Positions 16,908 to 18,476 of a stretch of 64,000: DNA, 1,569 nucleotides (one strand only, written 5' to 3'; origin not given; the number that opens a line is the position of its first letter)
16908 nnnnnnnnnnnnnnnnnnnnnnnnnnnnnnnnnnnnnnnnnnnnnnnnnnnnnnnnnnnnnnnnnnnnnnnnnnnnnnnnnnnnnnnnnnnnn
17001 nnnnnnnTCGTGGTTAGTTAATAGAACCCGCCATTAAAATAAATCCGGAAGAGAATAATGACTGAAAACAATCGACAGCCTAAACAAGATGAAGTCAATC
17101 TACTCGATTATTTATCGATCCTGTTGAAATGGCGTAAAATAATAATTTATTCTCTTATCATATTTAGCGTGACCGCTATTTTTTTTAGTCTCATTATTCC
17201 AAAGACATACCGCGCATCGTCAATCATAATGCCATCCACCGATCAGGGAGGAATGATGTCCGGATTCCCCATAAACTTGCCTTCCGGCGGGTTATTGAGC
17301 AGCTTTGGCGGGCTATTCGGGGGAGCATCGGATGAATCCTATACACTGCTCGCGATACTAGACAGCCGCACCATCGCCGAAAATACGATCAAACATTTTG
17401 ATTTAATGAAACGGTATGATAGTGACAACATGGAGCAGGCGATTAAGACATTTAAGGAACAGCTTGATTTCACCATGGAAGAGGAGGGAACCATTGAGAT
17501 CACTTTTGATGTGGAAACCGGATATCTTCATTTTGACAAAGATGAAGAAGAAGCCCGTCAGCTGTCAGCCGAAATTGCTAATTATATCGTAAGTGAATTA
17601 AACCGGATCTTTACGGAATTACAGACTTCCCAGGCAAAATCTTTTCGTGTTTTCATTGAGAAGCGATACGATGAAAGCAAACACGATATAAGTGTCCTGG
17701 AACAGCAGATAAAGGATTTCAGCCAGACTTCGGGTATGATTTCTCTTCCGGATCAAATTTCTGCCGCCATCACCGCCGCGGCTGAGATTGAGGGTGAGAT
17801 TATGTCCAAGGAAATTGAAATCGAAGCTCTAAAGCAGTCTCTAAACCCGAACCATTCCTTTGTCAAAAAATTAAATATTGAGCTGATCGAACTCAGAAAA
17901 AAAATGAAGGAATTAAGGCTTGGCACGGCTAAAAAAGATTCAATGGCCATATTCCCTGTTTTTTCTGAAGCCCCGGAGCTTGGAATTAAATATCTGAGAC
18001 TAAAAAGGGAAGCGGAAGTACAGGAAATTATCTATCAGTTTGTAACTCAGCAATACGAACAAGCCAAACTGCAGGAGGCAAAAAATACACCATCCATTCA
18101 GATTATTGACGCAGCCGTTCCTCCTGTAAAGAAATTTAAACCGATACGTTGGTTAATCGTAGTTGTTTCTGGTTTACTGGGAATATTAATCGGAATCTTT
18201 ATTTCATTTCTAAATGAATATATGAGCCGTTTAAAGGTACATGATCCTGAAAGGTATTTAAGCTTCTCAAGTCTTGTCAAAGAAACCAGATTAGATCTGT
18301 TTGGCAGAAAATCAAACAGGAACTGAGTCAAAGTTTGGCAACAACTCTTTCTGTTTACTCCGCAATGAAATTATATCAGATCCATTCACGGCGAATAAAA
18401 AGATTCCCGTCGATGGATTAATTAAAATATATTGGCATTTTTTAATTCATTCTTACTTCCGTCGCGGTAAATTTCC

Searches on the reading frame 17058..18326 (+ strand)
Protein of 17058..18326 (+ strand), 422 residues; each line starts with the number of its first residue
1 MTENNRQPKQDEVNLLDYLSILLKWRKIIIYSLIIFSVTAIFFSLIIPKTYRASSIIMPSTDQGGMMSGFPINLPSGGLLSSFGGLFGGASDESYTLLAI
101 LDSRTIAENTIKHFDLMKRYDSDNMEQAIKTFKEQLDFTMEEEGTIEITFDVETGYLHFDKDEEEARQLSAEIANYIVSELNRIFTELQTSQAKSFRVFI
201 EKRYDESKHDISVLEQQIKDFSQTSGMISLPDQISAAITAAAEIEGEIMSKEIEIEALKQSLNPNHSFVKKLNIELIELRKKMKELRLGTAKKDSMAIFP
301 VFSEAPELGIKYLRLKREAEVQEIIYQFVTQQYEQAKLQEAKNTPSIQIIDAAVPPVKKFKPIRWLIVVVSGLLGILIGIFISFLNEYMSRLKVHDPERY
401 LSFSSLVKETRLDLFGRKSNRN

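Call 75: search_protein_families(library=pfam, proteins=[window:17058-18326:+], max_evalue=0.00001)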
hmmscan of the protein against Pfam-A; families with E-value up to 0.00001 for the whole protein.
window:17058-18326:+ (422 aa): 2 families
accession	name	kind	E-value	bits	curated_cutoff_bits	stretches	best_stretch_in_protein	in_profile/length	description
PF13807.11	GNVR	-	2.5e-13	50.2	27.7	1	311-385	5-79/82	G-rich domain on putative tyrosine kinase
PF02706.20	Wzz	-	1.2e-09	38.8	25.5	1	11-113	1-90/91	Chain length determinant protein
